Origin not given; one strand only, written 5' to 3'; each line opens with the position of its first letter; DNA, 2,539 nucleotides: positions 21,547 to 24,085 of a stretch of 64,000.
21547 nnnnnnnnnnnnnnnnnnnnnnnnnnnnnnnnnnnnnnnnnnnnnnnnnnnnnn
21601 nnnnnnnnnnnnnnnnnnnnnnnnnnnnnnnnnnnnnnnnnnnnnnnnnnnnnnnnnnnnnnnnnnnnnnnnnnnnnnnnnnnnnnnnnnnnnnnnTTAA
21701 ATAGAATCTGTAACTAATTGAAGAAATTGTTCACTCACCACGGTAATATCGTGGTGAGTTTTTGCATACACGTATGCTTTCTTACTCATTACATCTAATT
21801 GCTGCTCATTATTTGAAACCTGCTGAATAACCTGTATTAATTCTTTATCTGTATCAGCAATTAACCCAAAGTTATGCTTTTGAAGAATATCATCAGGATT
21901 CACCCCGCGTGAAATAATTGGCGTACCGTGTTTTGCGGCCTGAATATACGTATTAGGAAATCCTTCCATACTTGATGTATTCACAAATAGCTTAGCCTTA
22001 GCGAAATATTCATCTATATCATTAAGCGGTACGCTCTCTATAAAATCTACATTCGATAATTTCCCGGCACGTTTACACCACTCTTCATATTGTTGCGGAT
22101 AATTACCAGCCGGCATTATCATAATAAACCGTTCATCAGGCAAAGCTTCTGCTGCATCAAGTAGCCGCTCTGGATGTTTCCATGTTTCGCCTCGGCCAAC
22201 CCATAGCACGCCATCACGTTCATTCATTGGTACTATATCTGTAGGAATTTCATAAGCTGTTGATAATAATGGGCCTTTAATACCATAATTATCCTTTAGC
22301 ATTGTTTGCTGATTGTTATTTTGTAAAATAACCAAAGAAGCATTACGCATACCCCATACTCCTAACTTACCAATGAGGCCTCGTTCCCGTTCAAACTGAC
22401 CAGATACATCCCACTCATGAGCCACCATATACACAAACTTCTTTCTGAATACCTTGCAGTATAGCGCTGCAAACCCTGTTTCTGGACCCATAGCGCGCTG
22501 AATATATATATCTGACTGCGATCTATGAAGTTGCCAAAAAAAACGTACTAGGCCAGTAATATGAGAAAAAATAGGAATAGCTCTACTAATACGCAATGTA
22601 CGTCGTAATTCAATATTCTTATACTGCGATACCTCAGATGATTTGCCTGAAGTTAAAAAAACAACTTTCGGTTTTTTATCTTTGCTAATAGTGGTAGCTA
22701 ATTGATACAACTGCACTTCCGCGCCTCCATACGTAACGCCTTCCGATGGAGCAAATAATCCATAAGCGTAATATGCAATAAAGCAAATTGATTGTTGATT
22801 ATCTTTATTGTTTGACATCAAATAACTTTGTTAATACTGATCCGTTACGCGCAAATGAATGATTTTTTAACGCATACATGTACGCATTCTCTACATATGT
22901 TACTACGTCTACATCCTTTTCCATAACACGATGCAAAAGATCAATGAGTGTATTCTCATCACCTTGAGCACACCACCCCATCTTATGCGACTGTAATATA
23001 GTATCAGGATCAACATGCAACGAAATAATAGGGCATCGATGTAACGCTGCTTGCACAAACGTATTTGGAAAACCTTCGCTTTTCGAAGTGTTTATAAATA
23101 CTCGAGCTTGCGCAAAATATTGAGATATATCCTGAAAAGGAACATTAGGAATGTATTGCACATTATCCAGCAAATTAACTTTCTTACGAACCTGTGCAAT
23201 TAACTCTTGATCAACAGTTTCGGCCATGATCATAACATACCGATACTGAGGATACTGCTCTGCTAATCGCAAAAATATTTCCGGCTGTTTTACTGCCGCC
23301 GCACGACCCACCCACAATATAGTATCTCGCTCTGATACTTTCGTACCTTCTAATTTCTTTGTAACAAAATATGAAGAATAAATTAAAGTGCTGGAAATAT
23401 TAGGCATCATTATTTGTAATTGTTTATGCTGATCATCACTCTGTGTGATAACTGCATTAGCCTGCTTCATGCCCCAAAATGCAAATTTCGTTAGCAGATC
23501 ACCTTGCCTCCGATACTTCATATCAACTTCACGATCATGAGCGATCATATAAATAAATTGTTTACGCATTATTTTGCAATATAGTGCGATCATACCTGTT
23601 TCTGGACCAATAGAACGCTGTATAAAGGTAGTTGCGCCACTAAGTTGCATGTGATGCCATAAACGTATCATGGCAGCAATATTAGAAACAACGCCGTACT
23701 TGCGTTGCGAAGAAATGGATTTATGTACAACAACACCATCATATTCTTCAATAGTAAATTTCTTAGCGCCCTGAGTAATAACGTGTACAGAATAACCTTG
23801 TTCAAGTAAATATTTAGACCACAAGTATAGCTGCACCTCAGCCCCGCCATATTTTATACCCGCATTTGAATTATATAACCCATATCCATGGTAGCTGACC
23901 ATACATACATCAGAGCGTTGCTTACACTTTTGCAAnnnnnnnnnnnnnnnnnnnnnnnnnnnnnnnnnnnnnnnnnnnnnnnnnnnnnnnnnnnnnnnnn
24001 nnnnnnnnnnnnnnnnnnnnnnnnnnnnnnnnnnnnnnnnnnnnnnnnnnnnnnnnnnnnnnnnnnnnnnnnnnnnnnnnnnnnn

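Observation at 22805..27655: Tandem triplication of ArnT/PMT-like GT-C membrane glycosyltransferases, the last fused to a GT4 domain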

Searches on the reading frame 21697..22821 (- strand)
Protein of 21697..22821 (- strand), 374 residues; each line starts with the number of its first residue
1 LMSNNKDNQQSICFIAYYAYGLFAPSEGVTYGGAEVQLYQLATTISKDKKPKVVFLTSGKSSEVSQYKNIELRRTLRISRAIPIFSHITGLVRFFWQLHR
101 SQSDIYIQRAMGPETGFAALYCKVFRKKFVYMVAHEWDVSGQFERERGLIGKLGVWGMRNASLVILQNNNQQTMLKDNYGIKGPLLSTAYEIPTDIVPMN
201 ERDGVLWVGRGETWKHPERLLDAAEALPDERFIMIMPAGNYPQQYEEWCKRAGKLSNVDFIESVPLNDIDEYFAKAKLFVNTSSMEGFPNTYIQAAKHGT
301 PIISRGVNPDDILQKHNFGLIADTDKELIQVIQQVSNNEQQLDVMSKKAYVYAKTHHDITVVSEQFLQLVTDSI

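Call 3: search_protein_families(library=pfam, proteins=[window:21697-22821:-], max_evalue=0.01)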
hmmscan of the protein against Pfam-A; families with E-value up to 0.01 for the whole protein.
window:21697-22821:- (374 aa): 4 families
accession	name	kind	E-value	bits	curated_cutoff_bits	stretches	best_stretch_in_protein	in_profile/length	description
PF00534.26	Glycos_transf_1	-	4.4e-18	65.8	26.4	1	204-350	17-170/172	Glycosyl transferases group 1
PF13692.12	Glyco_trans_1_4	-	3.5e-15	56.9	27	1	204-336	3-140/142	Glycosyl transferases group 1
PF13524.12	Glyco_trans_1_2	-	4.3e-06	27.2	25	1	218-367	3-143/144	Glycosyl transferase-like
PF13439.12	Glyco_transf_4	-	0.0059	17.1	28.5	1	31-182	1-155/170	Glycosyltransferase Family 4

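Call 4: search_protein_families(library=ncbifam, proteins=[window:21697-22821:-], max_evalue=0.01)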
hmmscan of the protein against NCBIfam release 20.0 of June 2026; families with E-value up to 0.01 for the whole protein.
window:21697-22821:- (374 aa): 18 families
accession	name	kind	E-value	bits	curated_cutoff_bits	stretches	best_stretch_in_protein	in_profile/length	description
NF038229.1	Glyco4_Geo_Pelo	equivalog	5.5e-10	38.8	400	1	248-370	210-333/338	GPMC system family 4 glycosyltransferase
NF047880.1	glyco_SdgA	exception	8.4e-10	37.8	800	1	238-362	354-480/488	serine-aspartate repeat adhesin O-glycosyltransferase SdgA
NF050056.1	ProtGlycPglH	equivalog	1.7e-09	37.2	600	1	32-372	13-352/354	GalNAc-alpha-(1->4)-GalNAc-alpha-(1->3)-diNAcBac-PP-undecaprenol alpha-1,4-N-acetyl-D-galactosaminyltransferase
NF046085.1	XrtY_assoc_Gly1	equivalog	4.1e-09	35.8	400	1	206-370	213-381/387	XrtY-associated glycosyltransferase XYAG1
TIGR04348.1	TIGR04348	equivalog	2.6e-08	33.3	300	1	194-352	129-291/310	selenoneine biosynthesis selenosugar synthase SenB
NF047684.1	TeichurnBiosyTuaC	equivalog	1e-06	27.9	550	1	202-360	219-376/391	teichuronic acid biosynthesis protein TuaC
NF007396.0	PRK09922.1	equivalog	1.7e-06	27.2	385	1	31-339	15-331/361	lipopolysaccharide 1,6-galactosyltransferase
NF050063.1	ProtGlycPglJ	equivalog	2.2e-06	27.1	500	1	204-366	196-359/363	N-acetylgalactosamine-N,N'-diacetylbacillosaminyl-diphospho-undecaprenol 4-alpha-N-acetylgalactosaminyltransferase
NF049988.1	MGlcDAGSynMgs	equivalog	2.8e-06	27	400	1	226-351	241-366/398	alpha-monoglucosyldiacylglycerol synthase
TIGR02472.1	sucr_P_syn_N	equivalog_domain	3.9e-06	26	576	1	276-370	341-438/439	sucrose-phosphate synthase, putative, glycosyltransferase domain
NF047881.1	glyco_SdgB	exception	1.3e-05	24.1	800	1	266-363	386-487/496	serine-aspartate repeat adhesin O-glycosyltransferase SdgB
TIGR03449.1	mycothiol_MshA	equivalog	1.8e-05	23.8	462.5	1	205-356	223-387/406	D-inositol-3-phosphate glycosyltransferase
TIGR03088.1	stp2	hypoth_equivalog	3.5e-05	23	409.05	1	232-370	231-370/374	TIGR03088 family PEP-CTERM/XrtA system glycosyltransferase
NF038295.1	EPS_HpsP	equivalog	0.00013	21.1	550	1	200-370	205-384/388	hormogonium polysaccharide biosynthesis glycosyltransferase HpsP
NF007640.0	PRK10307.1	subfamily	0.0012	17.9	276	1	218-370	245-404/411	WcaI family glycosyltransferase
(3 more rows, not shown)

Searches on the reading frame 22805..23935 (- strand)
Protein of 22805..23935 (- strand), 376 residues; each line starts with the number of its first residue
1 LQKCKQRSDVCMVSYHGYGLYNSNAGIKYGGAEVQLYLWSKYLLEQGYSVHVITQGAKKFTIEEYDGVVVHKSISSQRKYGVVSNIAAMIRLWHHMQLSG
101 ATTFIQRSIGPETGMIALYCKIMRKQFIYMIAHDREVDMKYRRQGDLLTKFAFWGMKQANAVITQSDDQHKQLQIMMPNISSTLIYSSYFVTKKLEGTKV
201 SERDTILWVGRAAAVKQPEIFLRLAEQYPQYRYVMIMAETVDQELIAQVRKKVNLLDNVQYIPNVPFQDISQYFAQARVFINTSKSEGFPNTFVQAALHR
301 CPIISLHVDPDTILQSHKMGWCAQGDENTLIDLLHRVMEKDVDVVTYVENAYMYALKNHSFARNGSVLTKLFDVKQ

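Call 41: find_homologous_proteins(query=A4, max_evalue=1e-20)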
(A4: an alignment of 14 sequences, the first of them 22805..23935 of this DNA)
Query A4 (14 sequences) (376 aa, profile of the alignment): 1305 proteins with E <= 1e-20 among 4582 candidates; the best 120 are listed.
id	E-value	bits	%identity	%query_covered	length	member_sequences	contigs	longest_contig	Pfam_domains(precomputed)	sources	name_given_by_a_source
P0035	3.2e-160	551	34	94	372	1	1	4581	PF00534.27,PF13524.13,PF13692.13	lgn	-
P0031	3.6e-158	544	34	95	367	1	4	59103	PF00534.27,PF13579.13,PF13439.13,PF13692.13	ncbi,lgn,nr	ncbi:MAG: glycosyltransferase family 4 protein [Candidatus Kerfeldbacteria bacterium]|nr:glycosyltra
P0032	1.9e-156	539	33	96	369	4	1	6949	PF00534.27,PF13692.13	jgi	jgi:glycosyltransferase involved in cell wall biosynthesis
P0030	9.0e-154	530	34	97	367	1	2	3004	PF00534.27,PF13692.13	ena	-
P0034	2.3e-152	525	34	97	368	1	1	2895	PF00534.27,PF13692.13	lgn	-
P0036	9.0e-151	520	33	94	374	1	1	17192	PF00534.27,PF13524.13,PF13692.13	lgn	-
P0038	5.3e-150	517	34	94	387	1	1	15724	PF00534.27,PF13439.13,PF13692.13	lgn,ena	-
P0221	1.5e-145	503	37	96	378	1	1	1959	PF00534.27,PF13439.13,PF13692.13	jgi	-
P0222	2.7e-144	499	34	97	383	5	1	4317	PF00534.27,PF13439.13,PF13692.13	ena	-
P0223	3.5e-144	498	36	95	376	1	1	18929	PF00534.27,PF13439.13,PF13692.13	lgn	-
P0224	6.2e-143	494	35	98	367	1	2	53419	PF00534.27,PF13439.13,PF13692.13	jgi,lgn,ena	-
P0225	7.9e-143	494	37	97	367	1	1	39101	PF00534.27,PF13692.13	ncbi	-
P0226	7.7e-142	491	35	97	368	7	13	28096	PF00534.27,PF13692.13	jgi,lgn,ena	jgi:glycosyltransferase involved in cell wall biosynthesis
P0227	1.1e-141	490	35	94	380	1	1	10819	PF00534.27,PF13439.13,PF13692.13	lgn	-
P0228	3.1e-141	489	35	94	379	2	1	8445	PF00534.27,PF13439.13,PF13692.13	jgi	jgi:glycosyltransferase involved in cell wall biosynthesis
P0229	1.0e-140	487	38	98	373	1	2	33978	PF00534.27,PF13692.13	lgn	-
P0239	7.0e-139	481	37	98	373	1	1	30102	PF00534.27,PF13692.13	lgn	-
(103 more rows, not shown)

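Call 78: find_encoding_contigs(protein=P0229, flank=7000, max_places=2)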
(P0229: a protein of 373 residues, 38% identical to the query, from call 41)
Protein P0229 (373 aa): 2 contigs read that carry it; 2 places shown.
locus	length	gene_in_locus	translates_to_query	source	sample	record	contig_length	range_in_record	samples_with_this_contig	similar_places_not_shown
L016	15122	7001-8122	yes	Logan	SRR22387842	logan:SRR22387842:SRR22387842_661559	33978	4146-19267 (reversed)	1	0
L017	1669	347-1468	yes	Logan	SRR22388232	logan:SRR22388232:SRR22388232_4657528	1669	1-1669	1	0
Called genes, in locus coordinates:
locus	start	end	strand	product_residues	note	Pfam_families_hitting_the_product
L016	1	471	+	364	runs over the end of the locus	PF00534:Glycos_transf_1, PF13692:Glyco_trans_1_4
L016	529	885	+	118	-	PF00892:EamA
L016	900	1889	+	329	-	PF01261:AP_endonuc_2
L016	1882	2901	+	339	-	PF01370:Epimerase, PF04321:RmlD_sub_bind (weak), PF16363:GDP_Man_Dehyd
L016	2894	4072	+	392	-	PF01041:DegT_DnrJ_EryC1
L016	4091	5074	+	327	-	PF01370:Epimerase, PF02719:Polysacc_synt_2, PF05368:NmrA, PF01073:3Beta_HSD, PF07993:NAD_binding_4, PF13460:NAD_binding_10, PF16363:GDP_Man_Dehyd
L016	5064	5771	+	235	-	PF00535:Glycos_transf_2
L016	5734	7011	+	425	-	PF13231:PMT_2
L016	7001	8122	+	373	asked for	PF00534:Glycos_transf_1, PF13692:Glyco_trans_1_4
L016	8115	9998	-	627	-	PF13522:GATase_6, PF13537:GATase_7, PF00733:Asn_synthase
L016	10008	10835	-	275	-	PF13489:Methyltransf_23, PF06325:PrmA, PF08241:Methyltransf_11, PF08242:Methyltransf_12, PF13649:Methyltransf_25, PF13847:Methyltransf_31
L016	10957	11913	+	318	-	PF00106:adh_short (faint), PF01073:3Beta_HSD, PF01370:Epimerase, PF02719:Polysacc_synt_2, PF04321:RmlD_sub_bind, PF16363:GDP_Man_Dehyd, PF07993:NAD_binding_4 (weak)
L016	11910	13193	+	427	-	PF03721:UDPG_MGDP_dh_N, PF00984:UDPG_MGDP_dh, PF03720:UDPG_MGDP_dh_C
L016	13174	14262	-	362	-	PF13439:Glyco_transf_4, PF13579:Glyco_trans_4_4, PF00534:Glycos_transf_1, PF13692:Glyco_trans_1_4, PF13524:Glyco_trans_1_2 (weak)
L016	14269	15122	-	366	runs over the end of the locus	PF13439:Glyco_transf_4 (weak), PF00534:Glycos_transf_1, PF13692:Glyco_trans_1_4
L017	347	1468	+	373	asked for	PF00534:Glycos_transf_1, PF13692:Glyco_trans_1_4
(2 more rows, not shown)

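Call 79: find_encoding_contigs(protein=P0239, flank=7000, max_places=2)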
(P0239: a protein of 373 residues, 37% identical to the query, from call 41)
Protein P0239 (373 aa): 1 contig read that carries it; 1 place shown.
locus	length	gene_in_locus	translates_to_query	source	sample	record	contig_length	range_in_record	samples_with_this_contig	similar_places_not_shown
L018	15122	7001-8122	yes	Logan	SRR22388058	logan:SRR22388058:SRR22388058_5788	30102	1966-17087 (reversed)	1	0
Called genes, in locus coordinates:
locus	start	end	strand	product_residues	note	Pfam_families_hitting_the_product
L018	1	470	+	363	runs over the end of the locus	PF00534:Glycos_transf_1, PF13692:Glyco_trans_1_4 (faint)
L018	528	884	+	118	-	PF00892:EamA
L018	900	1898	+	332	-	PF01261:AP_endonuc_2 (faint)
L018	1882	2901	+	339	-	PF01370:Epimerase, PF04321:RmlD_sub_bind (weak), PF16363:GDP_Man_Dehyd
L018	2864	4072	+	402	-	PF01041:DegT_DnrJ_EryC1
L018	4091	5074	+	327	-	PF01370:Epimerase, PF02719:Polysacc_synt_2, PF05368:NmrA, PF01073:3Beta_HSD, PF07993:NAD_binding_4, PF13460:NAD_binding_10, PF16363:GDP_Man_Dehyd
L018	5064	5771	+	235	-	PF00535:Glycos_transf_2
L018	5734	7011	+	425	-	PF13231:PMT_2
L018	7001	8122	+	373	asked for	PF00534:Glycos_transf_1, PF13692:Glyco_trans_1_4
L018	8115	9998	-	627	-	PF13522:GATase_6, PF13537:GATase_7, PF00733:Asn_synthase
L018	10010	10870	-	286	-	PF13489:Methyltransf_23, PF06325:PrmA, PF08003:Methyltransf_9 (weak), PF08241:Methyltransf_11, PF08242:Methyltransf_12, PF13649:Methyltransf_25, PF13847:Methyltransf_31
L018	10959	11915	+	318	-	PF00106:adh_short (faint), PF01073:3Beta_HSD, PF01370:Epimerase, PF02719:Polysacc_synt_2, PF04321:RmlD_sub_bind, PF16363:GDP_Man_Dehyd, PF07993:NAD_binding_4 (weak)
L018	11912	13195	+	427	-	PF03721:UDPG_MGDP_dh_N, PF00984:UDPG_MGDP_dh, PF03720:UDPG_MGDP_dh_C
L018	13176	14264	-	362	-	PF13439:Glyco_transf_4, PF13579:Glyco_trans_4_4, PF00534:Glycos_transf_1, PF13692:Glyco_trans_1_4, PF13524:Glyco_trans_1_2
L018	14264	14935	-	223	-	PF01209:Ubie_methyltran (weak), PF05148:Methyltransf_8 (weak), PF13489:Methyltransf_23, PF07021:MetW (weak), PF08241:Methyltransf_11, PF08242:Methyltransf_12, PF13649:Methyltransf_25, PF13847:Methyltransf_31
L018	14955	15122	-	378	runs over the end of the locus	PF13439:Glyco_transf_4, PF13579:Glyco_trans_4_4 (weak), PF00534:Glycos_transf_1, PF13692:Glyco_trans_1_4, PF13524:Glyco_trans_1_2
